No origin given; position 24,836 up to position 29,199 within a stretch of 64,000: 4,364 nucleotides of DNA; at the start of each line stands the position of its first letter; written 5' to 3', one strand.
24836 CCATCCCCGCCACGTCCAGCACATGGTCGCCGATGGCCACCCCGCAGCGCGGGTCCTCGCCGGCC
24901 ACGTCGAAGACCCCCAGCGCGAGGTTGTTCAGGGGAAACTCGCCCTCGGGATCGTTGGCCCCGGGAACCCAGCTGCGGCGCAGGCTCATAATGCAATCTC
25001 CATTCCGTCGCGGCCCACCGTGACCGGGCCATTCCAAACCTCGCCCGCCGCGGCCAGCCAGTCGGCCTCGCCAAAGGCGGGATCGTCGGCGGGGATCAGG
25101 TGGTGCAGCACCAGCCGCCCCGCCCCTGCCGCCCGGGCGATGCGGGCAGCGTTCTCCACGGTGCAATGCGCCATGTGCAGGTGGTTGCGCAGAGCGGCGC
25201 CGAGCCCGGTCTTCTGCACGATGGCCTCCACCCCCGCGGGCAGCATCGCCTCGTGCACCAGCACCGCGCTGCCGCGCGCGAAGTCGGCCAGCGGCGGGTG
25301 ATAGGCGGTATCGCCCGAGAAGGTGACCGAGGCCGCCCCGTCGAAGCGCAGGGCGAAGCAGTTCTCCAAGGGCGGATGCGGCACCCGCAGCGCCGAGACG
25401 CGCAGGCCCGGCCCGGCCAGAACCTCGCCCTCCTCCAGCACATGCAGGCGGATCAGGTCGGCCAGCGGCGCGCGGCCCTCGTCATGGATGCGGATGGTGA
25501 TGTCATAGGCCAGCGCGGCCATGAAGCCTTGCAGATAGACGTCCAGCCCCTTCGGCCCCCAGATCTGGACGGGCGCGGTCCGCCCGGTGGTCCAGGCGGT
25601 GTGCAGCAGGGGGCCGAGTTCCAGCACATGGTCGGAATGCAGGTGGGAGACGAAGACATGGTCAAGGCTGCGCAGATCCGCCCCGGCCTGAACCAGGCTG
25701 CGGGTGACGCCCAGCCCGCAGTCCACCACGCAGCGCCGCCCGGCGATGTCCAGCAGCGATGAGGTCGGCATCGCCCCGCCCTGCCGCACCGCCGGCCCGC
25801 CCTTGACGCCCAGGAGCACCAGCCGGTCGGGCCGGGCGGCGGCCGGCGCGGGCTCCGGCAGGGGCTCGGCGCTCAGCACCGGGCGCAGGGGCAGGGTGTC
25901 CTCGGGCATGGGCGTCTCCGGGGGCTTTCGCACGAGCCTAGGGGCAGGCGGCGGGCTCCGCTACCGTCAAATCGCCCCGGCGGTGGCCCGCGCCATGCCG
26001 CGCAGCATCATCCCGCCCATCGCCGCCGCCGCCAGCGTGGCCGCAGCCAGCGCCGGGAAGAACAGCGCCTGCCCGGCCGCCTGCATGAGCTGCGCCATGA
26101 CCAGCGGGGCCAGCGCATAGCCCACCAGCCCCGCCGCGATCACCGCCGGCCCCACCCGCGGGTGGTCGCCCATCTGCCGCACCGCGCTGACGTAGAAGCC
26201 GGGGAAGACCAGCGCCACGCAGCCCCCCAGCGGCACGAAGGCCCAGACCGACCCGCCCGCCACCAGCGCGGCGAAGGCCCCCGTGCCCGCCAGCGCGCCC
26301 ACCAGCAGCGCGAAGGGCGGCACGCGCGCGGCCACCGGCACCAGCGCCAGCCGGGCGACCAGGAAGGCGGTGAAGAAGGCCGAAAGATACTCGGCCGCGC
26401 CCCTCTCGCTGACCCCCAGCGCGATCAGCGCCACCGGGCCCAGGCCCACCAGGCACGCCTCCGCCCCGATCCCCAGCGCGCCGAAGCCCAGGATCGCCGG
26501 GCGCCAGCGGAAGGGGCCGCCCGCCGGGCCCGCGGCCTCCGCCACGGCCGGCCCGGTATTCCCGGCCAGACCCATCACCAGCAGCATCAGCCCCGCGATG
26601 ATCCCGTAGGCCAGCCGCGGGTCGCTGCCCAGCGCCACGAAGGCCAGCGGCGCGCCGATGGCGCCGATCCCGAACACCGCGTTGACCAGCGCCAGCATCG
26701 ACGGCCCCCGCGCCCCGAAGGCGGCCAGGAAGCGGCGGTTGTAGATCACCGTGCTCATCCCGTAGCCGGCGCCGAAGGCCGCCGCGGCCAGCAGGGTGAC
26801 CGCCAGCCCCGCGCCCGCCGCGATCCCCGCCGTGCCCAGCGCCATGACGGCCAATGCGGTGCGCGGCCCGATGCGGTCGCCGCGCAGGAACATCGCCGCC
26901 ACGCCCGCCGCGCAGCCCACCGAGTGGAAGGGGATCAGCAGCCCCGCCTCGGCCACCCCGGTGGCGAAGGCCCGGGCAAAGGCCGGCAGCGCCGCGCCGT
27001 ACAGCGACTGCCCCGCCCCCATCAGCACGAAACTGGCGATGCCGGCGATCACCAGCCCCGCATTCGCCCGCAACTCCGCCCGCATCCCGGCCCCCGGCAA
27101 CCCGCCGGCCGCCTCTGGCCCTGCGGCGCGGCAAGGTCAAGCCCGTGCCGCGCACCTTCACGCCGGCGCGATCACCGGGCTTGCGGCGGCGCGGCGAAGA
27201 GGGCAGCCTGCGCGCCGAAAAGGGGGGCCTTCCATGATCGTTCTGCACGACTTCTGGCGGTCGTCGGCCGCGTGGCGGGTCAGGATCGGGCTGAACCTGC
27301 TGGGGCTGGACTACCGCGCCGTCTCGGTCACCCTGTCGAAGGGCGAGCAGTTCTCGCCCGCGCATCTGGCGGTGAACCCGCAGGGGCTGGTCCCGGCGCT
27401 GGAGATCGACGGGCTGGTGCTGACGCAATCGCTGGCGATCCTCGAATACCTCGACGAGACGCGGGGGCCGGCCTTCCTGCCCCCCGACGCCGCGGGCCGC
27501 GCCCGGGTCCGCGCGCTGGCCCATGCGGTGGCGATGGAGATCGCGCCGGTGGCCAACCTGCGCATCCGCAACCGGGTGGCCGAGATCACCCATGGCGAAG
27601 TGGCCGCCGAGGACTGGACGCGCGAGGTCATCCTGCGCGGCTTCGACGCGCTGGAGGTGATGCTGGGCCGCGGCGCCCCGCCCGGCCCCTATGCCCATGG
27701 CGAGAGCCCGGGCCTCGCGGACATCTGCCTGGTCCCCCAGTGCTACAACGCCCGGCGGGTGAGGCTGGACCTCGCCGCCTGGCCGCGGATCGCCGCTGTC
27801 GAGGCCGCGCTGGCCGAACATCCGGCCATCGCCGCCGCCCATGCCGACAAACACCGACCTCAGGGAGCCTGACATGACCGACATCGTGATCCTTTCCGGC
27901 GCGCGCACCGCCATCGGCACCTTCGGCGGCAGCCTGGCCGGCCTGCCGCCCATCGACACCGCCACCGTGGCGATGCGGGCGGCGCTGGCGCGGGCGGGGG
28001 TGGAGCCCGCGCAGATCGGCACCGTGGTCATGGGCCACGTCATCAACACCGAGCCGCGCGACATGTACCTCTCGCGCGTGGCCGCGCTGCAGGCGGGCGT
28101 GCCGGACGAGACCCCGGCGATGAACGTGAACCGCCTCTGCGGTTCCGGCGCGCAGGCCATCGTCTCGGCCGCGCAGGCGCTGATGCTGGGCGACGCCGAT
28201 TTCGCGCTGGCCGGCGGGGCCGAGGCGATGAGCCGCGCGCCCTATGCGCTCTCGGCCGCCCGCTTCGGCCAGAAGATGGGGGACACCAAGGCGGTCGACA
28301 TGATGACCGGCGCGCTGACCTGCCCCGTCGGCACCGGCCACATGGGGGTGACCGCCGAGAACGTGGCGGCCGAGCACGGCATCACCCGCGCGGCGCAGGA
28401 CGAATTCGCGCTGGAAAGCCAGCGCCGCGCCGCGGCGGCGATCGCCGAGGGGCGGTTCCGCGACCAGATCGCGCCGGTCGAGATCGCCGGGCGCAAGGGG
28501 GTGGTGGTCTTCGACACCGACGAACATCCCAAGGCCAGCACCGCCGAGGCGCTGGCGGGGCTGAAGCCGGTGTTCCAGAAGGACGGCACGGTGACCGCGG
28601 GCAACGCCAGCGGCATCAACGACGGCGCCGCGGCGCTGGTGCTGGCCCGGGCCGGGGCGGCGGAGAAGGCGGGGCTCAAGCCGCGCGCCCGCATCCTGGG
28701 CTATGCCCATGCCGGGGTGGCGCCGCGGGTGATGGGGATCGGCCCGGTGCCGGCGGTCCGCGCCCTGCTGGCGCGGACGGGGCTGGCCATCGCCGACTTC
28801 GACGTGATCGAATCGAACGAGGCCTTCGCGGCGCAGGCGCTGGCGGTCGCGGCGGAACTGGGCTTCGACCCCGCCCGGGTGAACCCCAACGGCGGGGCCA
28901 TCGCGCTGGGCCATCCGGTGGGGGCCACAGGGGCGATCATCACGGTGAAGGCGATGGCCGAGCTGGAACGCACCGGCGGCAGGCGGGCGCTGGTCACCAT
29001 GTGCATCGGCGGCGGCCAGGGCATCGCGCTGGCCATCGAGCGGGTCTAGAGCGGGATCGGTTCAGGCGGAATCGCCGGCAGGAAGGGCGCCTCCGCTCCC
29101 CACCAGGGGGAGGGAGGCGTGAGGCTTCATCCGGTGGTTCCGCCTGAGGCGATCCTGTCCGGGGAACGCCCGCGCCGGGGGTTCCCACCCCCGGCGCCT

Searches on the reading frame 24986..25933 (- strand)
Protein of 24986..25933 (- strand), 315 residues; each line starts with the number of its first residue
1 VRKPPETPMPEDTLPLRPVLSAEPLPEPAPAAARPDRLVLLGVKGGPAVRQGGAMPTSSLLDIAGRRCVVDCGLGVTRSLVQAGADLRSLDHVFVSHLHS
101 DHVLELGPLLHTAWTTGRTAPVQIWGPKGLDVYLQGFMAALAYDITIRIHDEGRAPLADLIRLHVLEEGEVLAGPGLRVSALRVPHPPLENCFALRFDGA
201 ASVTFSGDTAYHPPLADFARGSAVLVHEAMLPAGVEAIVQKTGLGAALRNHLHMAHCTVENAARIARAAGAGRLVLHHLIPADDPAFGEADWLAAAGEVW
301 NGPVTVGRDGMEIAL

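Call 59: search_protein_families(library=pfam, proteins=[window:24986-25933:-], max_evalue=0.0001)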
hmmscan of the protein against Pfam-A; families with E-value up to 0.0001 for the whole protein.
window:24986-25933:- (315 aa): 2 families
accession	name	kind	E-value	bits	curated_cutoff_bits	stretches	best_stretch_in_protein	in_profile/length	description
PF12706.13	Lactamase_B_2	-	5.7e-19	68.9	27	1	66-278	1-199/200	Beta-lactamase superfamily domain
PF00753.33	Lactamase_B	-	4.1e-13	50.1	22.7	1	56-220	6-161/196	Metallo-beta-lactamase superfamily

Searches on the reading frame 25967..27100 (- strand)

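Call 59: search_protein_families(library=pfam, proteins=[window:25967-27100:-], max_evalue=0.0001)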
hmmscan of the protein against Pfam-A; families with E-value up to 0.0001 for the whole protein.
window:25967-27100:- (377 aa): 1 family
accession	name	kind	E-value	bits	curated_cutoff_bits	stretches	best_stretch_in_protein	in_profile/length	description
PF07690.21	MFS_1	-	2.1e-05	24.1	33.4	1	23-328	4-343/347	Major Facilitator Superfamily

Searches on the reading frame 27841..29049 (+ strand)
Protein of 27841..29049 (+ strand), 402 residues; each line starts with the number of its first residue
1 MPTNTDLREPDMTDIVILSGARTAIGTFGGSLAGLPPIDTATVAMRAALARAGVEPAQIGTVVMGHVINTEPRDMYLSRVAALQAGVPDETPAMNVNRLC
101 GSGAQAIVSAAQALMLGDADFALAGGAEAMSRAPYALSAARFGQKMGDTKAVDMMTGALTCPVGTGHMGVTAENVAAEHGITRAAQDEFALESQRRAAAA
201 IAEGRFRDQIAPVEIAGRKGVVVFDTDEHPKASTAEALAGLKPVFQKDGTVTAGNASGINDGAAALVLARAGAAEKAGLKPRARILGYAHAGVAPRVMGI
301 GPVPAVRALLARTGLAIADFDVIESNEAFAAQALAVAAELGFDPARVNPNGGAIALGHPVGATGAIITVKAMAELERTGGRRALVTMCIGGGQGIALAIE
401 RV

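Call 4: search_protein_families(library=pfam, proteins=[window:27841-29049:+])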
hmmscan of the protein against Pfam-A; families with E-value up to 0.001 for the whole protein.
window:27841-29049:+ (402 aa): 3 families
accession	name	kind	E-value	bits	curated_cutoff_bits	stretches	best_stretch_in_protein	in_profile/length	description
PF00108.29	Thiolase_N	-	1.2e-85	287.5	26.4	1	15-270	1-258/260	Thiolase, N-terminal domain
PF02803.24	Thiolase_C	-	2.5e-43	147.1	27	1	279-401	1-123/123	Thiolase, C-terminal domain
PF00109.32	ketoacyl-synt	-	2.7e-05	24.3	20.8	1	92-153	166-229/252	Beta-ketoacyl synthase, N-terminal domain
